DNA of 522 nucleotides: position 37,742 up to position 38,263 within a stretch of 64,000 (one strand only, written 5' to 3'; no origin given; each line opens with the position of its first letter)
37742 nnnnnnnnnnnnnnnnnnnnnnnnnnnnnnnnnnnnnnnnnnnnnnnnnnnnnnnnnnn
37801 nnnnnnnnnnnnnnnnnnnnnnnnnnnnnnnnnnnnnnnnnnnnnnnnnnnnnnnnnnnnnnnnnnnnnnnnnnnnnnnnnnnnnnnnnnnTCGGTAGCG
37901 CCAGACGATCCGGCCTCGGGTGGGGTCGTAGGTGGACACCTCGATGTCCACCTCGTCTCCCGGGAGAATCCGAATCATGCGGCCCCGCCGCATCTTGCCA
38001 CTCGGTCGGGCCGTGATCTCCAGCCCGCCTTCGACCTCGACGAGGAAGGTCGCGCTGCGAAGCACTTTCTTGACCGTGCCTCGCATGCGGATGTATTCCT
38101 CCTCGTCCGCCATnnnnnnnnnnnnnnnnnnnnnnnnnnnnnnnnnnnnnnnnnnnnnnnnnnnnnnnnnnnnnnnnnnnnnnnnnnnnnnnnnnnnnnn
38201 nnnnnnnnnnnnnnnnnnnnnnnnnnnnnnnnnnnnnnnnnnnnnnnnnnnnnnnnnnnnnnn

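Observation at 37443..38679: Tricistronic RRM protein - IF-1-like protein - unknown protein operon with ATGA-chained junctions and long leader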

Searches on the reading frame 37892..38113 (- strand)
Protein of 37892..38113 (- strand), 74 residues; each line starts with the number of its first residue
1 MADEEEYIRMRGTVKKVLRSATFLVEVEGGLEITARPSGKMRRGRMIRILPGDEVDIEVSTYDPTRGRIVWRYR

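Call 3: search_protein_families(library=pfam, proteins=[window:37892-38113:-], max_evalue=1)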
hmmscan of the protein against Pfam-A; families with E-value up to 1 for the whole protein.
window:37892-38113:- (74 aa): 3 families
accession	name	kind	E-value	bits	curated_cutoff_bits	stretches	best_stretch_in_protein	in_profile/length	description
PF01176.25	eIF-1a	-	3.2e-17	62.4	30.2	1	9-72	2-64/64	Translation initiation factor 1A / IF-1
PF16745.11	RsgA_N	-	0.0085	16.3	27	1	12-60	2-47/54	RsgA N-terminal domain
PF00575.29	S1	-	0.14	13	22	1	45-70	45-70/74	S1 RNA binding domain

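Call 6: search_protein_families(library=ncbifam, proteins=[window:37892-38113:-], max_evalue=1)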
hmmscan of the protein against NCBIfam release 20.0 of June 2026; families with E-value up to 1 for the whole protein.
window:37892-38113:- (74 aa): 7 families
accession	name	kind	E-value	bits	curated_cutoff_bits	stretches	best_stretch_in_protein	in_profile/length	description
TIGR00008.1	infA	equivalog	2.8e-22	78.5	61.15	1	5-73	2-69/69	translation initiation factor IF-1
NF003082.0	PRK04012.1-1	equivalog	0.00011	21.7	108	1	12-74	25-85/110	translation initiation factor aIF-1A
NF003084.0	PRK04012.1-3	subfamily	0.0016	18.3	91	1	9-73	23-86/104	translation initiation factor IF-1A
NF003083.0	PRK04012.1-2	subfamily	0.0049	16.7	130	1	12-73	20-79/94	translation initiation factor aIF-1A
TIGR00523.1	eIF-1A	equivalog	0.0061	16.6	102.9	1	10-73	21-82/98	translation initiation factor eIF-1A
TIGR01324.1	cysta_beta_ly_B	equivalog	0.02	13.6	365.9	1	8-66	44-103/377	cystathionine beta-lyase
NF003085.0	PRK04012.1-5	subfamily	0.035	14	92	1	10-73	32-93/108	translation initiation factor IF-1A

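Call 13: find_homologous_proteins(query=window:37895-38113:-)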
Query window:37895-38113:- (73 aa): 109 proteins with E <= 0.001 among 113 candidates.
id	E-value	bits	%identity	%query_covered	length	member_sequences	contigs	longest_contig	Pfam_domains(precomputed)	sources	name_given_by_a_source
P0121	1.3e-39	150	97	100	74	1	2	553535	PF01176.26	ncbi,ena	-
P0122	1.9e-39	150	97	100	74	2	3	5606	PF01176.26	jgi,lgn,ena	jgi:translation initiation factor IF-1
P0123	9.6e-39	147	96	100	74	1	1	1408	PF01176.26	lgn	-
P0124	1.3e-38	147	94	99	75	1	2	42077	PF01176.26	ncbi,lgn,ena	ncbi:MAG: translation initiation factor IF-1 [Acidimicrobiia bacterium]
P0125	1.5e-38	147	95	100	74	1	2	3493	PF01176.26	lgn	-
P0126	1.5e-38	147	93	100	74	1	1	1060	PF01176.26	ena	-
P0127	1.7e-38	147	93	100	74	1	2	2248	PF01176.26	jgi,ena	jgi:translation initiation factor IF-1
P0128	1.8e-38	147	95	100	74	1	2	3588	PF01176.26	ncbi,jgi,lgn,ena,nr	ncbi:MAG: translation initiation factor IF-1 [Acidimicrobiia bacterium]|nr:translation initiation fa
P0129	2.4e-38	146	94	99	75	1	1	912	PF01176.26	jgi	jgi:translation initiation factor IF-1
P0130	2.4e-38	146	94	99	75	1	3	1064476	PF01176.26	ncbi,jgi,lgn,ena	jgi:translation initiation factor IF-1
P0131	3.4e-38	146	93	99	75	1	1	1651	PF01176.26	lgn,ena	-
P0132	3.4e-38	146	93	99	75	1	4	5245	PF01176.26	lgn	-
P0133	3.4e-38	146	95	100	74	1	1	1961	PF01176.26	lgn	-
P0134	4.6e-38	145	92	100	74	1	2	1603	PF01176.26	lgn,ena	-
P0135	6.3e-38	145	93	99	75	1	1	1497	PF01176.26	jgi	jgi:translation initiation factor IF-1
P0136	6.3e-38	145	92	100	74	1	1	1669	PF01176.26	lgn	-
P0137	7.6e-38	145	93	100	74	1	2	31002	PF01176.26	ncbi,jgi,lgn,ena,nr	ncbi:MAG: translation initiation factor IF-1 [Acidimicrobiia bacterium]|nr:translation initiation fa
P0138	8.6e-38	144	92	99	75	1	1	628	PF01176.26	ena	-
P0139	8.6e-38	144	92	99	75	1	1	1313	PF01176.26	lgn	-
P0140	9.1e-38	144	92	100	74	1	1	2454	PF01176.26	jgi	jgi:translation initiation factor IF-1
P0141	9.1e-38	144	92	100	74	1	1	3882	PF01176.26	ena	-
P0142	5.2e-37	142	90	100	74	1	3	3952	PF01176.26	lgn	-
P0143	5.3e-37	142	90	100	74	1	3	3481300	PF01176.26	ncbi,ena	-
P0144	5.5e-37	142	89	100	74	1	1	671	PF01176.26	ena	-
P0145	9.8e-37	141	88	100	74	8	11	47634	PF01176.26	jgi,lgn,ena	jgi:translation initiation factor IF-1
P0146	3.7e-36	139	89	97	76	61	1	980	PF01176.26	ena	-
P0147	5.5e-36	139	89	97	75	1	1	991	PF01176.26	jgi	-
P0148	8.4e-35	135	82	100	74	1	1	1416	PF01176.26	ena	-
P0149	1.4e-33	131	84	100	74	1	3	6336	PF01176.26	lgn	-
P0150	3.9e-33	130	80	97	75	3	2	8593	PF01176.26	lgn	-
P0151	8.6e-33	129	82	100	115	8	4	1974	PF01176.26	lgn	-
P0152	1.2e-32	128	85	100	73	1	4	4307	PF01176.26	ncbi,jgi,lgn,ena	-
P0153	3.5e-32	127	82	100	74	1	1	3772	PF01176.26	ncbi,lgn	-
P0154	3.6e-32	127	81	100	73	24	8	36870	PF01176.26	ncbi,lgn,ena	-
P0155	5.8e-32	126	78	100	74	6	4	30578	PF01176.26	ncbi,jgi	ncbi:MAG: translation initiation factor IF-1 [Acidimicrobiia bacterium]|jgi:translation initiation f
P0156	1.1e-31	125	78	100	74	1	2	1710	PF01176.26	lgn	-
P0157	1.2e-29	119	74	100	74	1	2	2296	PF01176.26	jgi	jgi:translation initiation factor IF-1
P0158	2.1e-29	118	76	96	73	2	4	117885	PF01176.26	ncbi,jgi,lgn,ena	-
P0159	2.3e-29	118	75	100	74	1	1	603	PF01176.26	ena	-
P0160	4.1e-29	117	74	100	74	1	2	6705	PF01176.26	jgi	jgi:translation initiation factor IF-1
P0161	4.7e-29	117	74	100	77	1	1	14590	PF01176.26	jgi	jgi:translation initiation factor IF-1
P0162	8.7e-29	116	75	97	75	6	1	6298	PF01176.26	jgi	-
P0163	1.2e-28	115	76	96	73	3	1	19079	PF01176.26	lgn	-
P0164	1.3e-28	115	73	100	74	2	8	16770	PF01176.26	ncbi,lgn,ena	-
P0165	2.7e-28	114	71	96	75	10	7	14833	PF01176.26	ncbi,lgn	-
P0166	3.2e-28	114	73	100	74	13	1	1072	PF01176.26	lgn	-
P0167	1.2e-27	112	71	100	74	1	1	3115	PF01176.26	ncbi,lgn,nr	ncbi:MAG: translation initiation factor IF-1 [Acidimicrobiia bacterium]|nr:translation initiation fa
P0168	1.2e-27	112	71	100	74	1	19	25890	PF01176.26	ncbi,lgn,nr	ncbi:MAG TPA: translation initiation factor IF-1 [Acidimicrobiia bacterium]|nr:translation initiatio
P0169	1.4e-27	112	72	97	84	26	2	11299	PF01176.26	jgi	-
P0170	1.8e-27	112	73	97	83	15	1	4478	PF01176.26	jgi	-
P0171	2.7e-27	111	73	100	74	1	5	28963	PF01176.26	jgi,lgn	jgi:translation initiation factor IF-1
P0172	2.8e-27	111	72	97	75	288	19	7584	PF01176.26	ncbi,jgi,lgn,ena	-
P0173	5.1e-27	110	72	97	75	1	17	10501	PF01176.26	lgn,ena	-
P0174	5.5e-27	110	72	97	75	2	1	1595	PF01176.26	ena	-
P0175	5.9e-27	110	72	97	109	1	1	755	PF01176.26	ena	-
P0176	7.6e-27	110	72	97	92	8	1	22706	PF01176.26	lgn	-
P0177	9.1e-27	110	74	96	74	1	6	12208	PF01176.26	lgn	-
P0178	9.5e-27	109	72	97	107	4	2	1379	PF01176.26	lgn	-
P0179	1.2e-26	109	67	100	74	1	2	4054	PF01176.26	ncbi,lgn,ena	-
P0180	2.6e-26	108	70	97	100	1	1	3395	PF01176.26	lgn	-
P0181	2.8e-26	108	71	99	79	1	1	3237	PF01176.26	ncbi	ncbi:MAG: translation initiation factor IF-1 [Acidimicrobiia bacterium]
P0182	2.9e-26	108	72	97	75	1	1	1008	PF01176.26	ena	-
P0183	1.4e-25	106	68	100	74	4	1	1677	PF01176.26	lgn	-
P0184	2.6e-25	105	66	100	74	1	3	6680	PF01176.26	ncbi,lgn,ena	-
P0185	2.7e-25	105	67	100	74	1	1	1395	PF01176.26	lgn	-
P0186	3.1e-25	105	68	100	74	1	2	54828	PF01176.26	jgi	jgi:translation initiation factor IF-1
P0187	4.9e-25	104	71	96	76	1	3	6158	PF01176.26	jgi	jgi:translation initiation factor IF-1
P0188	6.1e-25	104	66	100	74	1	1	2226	PF01176.26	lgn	-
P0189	7.1e-25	104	67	96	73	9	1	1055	PF01176.26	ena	-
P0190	7.9e-25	103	73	100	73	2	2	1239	PF01176.26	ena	-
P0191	8.1e-25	103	66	100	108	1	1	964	PF01176.26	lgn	-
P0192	8.2e-25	103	73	100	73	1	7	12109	PF01176.26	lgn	-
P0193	1.0e-24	103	68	100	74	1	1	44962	PF01176.26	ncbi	ncbi:MAG: translation initiation factor IF-1 [Acidimicrobiia bacterium]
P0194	1.7e-24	102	71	100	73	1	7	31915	PF01176.26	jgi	-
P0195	1.9e-24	102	64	100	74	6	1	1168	PF01176.26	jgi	-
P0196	2.3e-24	102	67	99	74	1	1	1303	PF01176.26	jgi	jgi:translation initiation factor IF-1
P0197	2.7e-24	102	64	100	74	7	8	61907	PF01176.26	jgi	jgi:translation initiation factor IF-1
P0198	2.7e-24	102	64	100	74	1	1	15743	PF01176.26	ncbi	-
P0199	4.1e-24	101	69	96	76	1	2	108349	PF01176.26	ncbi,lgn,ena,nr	ncbi:MAG TPA: translation initiation factor IF-1 [Acidimicrobiia bacterium]|nr:translation initiatio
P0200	5.1e-24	101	66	100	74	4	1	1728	PF01176.26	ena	-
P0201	6.1e-24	101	69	99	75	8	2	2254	PF01176.26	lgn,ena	-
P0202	6.5e-24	100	64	100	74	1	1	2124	PF01176.26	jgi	jgi:translation initiation factor IF-1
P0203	7.2e-24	100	66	100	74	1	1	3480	PF01176.26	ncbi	-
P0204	1.2e-23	100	71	100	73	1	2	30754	PF01176.26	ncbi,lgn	-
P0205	1.5e-23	99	64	100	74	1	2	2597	PF01176.26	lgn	-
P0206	1.6e-23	99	64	100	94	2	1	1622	PF01176.26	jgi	jgi:translation initiation factor IF-1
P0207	1.9e-23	99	70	100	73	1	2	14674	PF01176.26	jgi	-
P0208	1.9e-23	99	64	100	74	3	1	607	PF01176.26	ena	-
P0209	2.3e-23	99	67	100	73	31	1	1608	PF01176.26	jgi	jgi:translation initiation factor IF-1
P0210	2.4e-23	99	64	100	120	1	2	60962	PF01176.26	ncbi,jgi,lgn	-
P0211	2.6e-23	99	63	100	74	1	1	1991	PF01176.26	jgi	jgi:translation initiation factor IF-1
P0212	3.2e-23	98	63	100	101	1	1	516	PF01176.26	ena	-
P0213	4.0e-23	98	67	100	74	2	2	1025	PF01176.26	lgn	-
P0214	6.2e-23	97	66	100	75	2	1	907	PF01176.26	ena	-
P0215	8.6e-23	97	64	100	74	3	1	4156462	PF01176.26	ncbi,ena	-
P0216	1.3e-22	96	64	100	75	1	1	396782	PF01176.26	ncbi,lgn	-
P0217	1.5e-22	96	68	100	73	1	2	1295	PF01176.26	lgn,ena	-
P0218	1.7e-22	96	68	100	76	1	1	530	PF01176.26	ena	-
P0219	2.5e-22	95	62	100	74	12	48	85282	PF01176.26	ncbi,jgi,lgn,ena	jgi:translation initiation factor IF-1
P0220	2.7e-21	92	71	86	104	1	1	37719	PF01176.26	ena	-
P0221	5.5e-21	91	88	71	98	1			PF01176.26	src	-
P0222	9.4e-20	87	62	100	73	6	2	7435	PF01176.26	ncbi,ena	-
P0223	2.3e-19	86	61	100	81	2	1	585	PF01176.26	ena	-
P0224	1.1e-18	84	70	82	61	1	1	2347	PF01176.26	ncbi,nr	ncbi:MAG: translation initiation factor IF-1 [Acidimicrobiia bacterium]|nr:translation initiation fa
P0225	1.3e-18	84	70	77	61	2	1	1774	PF01176.26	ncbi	-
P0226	8.3e-17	78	68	82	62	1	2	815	PF01176.26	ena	-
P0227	3.0e-15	73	57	96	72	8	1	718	PF01176.26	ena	-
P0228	1.0e-14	71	66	78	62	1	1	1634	PF01176.26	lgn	-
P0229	9.5e-7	46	42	93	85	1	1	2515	PF01176.26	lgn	-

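Call 15: find_encoding_contigs(protein=P0215, flank=6000, max_places=2)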
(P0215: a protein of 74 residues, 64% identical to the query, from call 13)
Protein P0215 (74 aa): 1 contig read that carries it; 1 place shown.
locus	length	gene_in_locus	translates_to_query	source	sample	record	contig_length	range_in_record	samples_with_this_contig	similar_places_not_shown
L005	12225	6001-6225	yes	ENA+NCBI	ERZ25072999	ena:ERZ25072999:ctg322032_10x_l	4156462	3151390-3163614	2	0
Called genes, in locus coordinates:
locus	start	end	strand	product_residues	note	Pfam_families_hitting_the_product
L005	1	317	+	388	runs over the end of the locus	PF01370:Epimerase, PF04321:RmlD_sub_bind (weak), PF05368:NmrA (weak), PF13460:NAD_binding_10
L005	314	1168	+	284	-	PF04542:Sigma70_r2, PF04545:Sigma70_r4 (weak), PF08281:Sigma70_r4_2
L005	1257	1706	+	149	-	-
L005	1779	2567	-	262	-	PF00561:Abhydrolase_1, PF12146:Hydrolase_4, PF12697:Abhydrolase_6, PF00561:Abhydrolase_1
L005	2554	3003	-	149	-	-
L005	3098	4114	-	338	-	PF05235:CHAD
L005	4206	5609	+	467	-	PF11700:ATG22, PF13347:MFS_2, PF07690:MFS_1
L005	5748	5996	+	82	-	PF00076:RRM_1, PF28442:DUF8400 (weak)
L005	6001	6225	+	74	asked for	PF01176:eIF-1a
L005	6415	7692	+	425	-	PF07995:GSDH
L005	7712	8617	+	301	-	PF00294:PfkB, PF08543:Phos_pyr_kin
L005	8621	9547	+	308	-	PF01156:IU_nuc_hydro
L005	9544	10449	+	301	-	PF13302:Acetyltransf_3 (faint), PF00583:Acetyltransf_1, PF13508:Acetyltransf_7 (weak), PF08445:FR47 (weak), PF14542:Acetyltransf_CG (faint), PF13673:Acetyltransf_10 (weak), PF00583:Acetyltransf_1, PF13508:Acetyltransf_7 (weak)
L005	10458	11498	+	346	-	-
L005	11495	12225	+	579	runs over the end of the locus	-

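Call 16: find_encoding_contigs(protein=P0219, flank=6000, max_places=3)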
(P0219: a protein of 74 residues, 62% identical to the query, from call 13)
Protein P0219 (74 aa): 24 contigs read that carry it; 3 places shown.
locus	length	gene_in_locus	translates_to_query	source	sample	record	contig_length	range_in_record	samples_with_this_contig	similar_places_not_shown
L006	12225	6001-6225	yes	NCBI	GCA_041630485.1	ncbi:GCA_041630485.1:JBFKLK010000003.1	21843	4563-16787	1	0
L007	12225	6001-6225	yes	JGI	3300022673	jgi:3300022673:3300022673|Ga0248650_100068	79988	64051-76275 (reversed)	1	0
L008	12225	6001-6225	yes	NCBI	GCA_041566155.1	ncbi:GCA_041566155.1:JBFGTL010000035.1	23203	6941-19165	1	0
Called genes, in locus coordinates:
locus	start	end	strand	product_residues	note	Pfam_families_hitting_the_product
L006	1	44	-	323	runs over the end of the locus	PF00676:E1_dh, PF02775:TPP_enzyme_C (weak), PF13292:DXP_synthase_N (weak)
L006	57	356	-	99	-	PF07876:Dabb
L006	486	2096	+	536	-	-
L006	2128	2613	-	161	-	PF05163:DinB (weak), PF12867:DinB_2 (weak)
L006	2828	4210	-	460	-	PF06253:MTTB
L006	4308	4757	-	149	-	PF06902:Fer4_19, PF09360:zf-CDGSH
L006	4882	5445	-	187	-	PF07336:ABATE, PF11706:zf-CGNR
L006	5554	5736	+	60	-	-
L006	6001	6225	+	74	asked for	PF01176:eIF-1a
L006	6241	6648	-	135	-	-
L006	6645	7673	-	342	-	PF08240:ADH_N, PF16912:Glu_dehyd_C, PF00107:ADH_zinc_N, PF13602:ADH_zinc_N_2 (weak)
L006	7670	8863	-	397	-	PF00155:Aminotran_1_2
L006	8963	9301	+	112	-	-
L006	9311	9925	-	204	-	PF10517:DM13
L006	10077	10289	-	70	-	-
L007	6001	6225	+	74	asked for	PF01176:eIF-1a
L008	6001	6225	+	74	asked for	PF01176:eIF-1a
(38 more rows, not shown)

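Call 17: find_encoding_contigs(protein=P0222, flank=6000, max_places=2)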
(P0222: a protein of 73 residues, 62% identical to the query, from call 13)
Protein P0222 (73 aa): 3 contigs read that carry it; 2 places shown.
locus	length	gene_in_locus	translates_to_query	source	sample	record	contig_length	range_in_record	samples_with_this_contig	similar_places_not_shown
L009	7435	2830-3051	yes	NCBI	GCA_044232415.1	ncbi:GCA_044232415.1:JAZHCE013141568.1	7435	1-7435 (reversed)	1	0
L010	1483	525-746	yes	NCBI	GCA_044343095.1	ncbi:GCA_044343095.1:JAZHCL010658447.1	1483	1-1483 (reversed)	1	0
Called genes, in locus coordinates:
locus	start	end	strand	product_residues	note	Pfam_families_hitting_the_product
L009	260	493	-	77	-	PF01037:AsnC_trans_reg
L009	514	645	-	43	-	-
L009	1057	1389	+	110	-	PF08734:GYD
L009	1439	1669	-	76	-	-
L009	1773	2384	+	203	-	PF00574:CLP_protease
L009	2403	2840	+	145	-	-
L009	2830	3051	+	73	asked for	PF01176:eIF-1a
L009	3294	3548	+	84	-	PF00076:RRM_1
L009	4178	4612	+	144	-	-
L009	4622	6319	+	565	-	PF18920:DUF5671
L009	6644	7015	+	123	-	PF01842:ACT (faint), PF22468:ACT_9 (faint)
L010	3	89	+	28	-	?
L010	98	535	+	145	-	-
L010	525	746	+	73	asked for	PF01176:eIF-1a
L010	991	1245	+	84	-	PF00076:RRM_1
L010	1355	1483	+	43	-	?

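Call 19: find_encoding_contigs(protein=P0229, flank=6000, max_places=2)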
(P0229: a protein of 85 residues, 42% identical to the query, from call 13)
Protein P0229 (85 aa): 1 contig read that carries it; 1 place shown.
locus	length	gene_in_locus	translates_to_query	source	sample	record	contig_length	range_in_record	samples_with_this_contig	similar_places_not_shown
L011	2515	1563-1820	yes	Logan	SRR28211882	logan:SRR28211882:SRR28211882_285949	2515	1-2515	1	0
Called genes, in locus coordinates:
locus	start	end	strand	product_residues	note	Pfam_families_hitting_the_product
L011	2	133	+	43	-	?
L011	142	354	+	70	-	-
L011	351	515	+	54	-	-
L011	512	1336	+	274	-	-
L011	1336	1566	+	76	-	-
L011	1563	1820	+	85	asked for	PF01176:eIF-1a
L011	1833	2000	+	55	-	-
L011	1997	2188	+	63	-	-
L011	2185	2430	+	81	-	-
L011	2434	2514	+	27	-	?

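Call 28: find_related_loci(query=A2, collection=genome_contigs, flank=10000)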
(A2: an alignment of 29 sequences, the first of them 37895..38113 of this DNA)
Query A2 (73 aa) in genome_contigs; peptide patterns used: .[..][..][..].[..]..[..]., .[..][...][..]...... (x = any residue, [..] = any of these).
585 stretches matched a pattern; 381 encode a relative of the query (tblastn E <= 1e-3); the best 80 are kept; 80 distinct loci.
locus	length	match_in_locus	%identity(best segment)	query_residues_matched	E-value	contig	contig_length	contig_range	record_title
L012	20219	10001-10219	97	1-73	3e-43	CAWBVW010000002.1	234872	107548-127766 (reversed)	MAG: uncultured bacterium isolate MFD09779.bin.1.214 genome assembly, contig: contig_24237, whole genome shotgun sequenc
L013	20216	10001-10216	94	2-73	9e-42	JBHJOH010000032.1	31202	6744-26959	MAG: Acidimicrobiia bacterium isolate al_S2C1326_1 S2Ck119_148703, whole genome shotgun sequence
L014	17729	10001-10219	93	1-73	6e-42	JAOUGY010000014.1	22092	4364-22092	MAG: Acidimicrobiia bacterium isolate 4_1_May_SF_Bin47 4_1_May_SF_Bin47_scaffold_814_c1, whole genome shotgun sequence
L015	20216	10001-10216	94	2-73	2e-41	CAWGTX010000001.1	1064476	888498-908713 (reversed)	MAG: uncultured bacterium isolate MFD09779.bin.1.245 genome assembly, contig: contig_20138, whole genome shotgun sequenc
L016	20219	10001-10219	90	1-73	8e-41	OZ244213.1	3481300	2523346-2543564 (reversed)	MAG: Acidimicrobiia bacterium isolate 7b9da096-343e-40e7-b6e2-bcdc06c1b74b genome assembly, chromosome: 1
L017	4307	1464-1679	85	1-73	2e-36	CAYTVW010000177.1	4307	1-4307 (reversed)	MAG TPA_asm: uncultured Acidimicrobiaceae bacterium isolate binchicken_co173_392 genome assembly, contig: NODE_66439_len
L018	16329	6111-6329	90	1-73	2e-33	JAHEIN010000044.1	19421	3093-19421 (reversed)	MAG: bacterium isolate Ww501 NODE_6472_length_19421_cov_10.160674, whole genome shotgun sequence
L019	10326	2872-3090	90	1-73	1e-33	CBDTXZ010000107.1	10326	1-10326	MAG TPA_asm: uncultured bacterium isolate ERR2431957_binner23_Refined_4 genome assembly, contig: ERZ23878503.2112, whole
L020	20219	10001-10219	89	1-73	8e-33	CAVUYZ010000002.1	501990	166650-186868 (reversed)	MAG: uncultured bacterium isolate MFD05684.bin.2.255 genome assembly, contig: contig_13289, whole genome shotgun sequenc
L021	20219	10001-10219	89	1-73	4e-33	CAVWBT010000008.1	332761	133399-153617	MAG: uncultured bacterium isolate MFD09779.bin.1.133 genome assembly, contig: contig_62857, whole genome shotgun sequenc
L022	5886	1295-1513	73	1-73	2e-32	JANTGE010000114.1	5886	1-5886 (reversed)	MAG: Acidimicrobiia bacterium isolate bin10049 c_000000016293, whole genome shotgun sequence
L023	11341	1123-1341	71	1-73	7e-32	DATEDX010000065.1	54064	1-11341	MAG TPA_asm: Acidimicrobiia bacterium isolate SMAG_U8718 k141_390002, whole genome shotgun sequence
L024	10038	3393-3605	75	3-73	1e-31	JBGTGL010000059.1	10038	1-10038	MAG: Acidimicrobiia bacterium isolate JTS-RE214 k141_1688803, whole genome shotgun sequence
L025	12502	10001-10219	71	1-73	2e-31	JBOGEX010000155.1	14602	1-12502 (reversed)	MAG: Acidimicrobiia bacterium isolate M3-S_metawrap_bin.203 k127_406038, whole genome shotgun sequence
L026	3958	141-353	75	3-73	1e-31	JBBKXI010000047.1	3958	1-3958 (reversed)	MAG: Acidimicrobiia bacterium isolate metabat_bins.171 k119_195534, whole genome shotgun sequence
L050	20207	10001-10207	72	3-71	3e-30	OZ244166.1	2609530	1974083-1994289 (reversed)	MAG: Acidimicrobiia bacterium isolate d3657b15-20e7-4375-8b11-4b40448e64b8 genome assembly, chromosome: 1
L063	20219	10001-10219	67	1-73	7e-29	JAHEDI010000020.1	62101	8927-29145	MAG: bacterium isolate Ww197 NODE_370_length_62101_cov_8.973588, whole genome shotgun sequence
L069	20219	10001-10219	64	1-73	9e-29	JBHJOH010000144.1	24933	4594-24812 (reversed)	MAG: Acidimicrobiia bacterium isolate al_S2C1326_1 S2Ck119_865911, whole genome shotgun sequence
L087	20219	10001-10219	67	1-73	2e-28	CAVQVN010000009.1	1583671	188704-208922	MAG: uncultured Actinomycetota bacterium isolate MFD09964.bin.1.364 genome assembly, contig: contig_6121, whole genome s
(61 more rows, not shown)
